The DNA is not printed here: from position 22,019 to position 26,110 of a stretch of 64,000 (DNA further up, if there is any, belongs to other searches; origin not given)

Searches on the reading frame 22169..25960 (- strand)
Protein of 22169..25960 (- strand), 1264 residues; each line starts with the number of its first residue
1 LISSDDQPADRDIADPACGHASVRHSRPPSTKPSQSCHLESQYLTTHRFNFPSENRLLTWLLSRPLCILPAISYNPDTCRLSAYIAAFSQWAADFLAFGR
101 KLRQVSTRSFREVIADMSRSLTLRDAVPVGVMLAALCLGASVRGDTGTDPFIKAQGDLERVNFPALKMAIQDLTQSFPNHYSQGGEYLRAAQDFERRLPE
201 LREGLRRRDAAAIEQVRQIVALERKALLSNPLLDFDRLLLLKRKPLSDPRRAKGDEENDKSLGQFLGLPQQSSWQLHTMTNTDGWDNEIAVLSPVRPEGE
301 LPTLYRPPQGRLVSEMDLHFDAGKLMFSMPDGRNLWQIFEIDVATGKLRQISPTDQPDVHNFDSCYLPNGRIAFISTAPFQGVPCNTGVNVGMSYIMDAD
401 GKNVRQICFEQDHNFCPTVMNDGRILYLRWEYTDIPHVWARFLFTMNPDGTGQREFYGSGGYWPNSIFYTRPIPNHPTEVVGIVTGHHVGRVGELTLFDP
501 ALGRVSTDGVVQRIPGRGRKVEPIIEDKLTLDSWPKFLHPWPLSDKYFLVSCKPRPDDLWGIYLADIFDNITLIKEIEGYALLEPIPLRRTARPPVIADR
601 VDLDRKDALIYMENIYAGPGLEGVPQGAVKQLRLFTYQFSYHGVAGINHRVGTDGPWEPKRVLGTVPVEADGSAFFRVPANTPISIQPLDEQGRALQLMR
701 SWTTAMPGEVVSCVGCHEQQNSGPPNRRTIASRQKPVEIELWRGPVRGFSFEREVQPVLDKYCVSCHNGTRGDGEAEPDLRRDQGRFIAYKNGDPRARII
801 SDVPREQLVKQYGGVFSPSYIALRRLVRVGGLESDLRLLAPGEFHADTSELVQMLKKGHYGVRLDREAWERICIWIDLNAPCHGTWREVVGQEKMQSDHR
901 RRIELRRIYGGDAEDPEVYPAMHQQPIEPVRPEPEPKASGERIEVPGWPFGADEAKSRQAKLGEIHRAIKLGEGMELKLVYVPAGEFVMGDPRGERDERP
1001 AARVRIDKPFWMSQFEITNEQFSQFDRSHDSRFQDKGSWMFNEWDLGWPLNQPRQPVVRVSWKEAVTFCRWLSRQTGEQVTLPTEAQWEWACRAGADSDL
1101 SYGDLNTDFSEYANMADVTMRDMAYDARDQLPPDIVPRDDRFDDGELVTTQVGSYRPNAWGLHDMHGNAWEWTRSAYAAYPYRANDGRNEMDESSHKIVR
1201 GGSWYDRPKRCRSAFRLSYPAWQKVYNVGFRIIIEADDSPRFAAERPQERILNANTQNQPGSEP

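Call 50: search_protein_families(library=pfam, proteins=[window:22169-25960:-], max_evalue=0.001)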
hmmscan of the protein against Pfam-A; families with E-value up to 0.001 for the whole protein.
window:22169-25960:- (1264 aa): 2 families
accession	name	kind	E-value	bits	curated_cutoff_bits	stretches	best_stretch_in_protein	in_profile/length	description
PF03781.23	FGE-sulfatase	-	8.5e-50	170.2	23.3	1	978-1233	4-254/255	Sulfatase-modifying factor enzyme 1-like domain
PF18582.6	HZS_alpha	-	1.9e-32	112.1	26.6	1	627-718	1-98/98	Hydrazine synthase alpha subunit middle domain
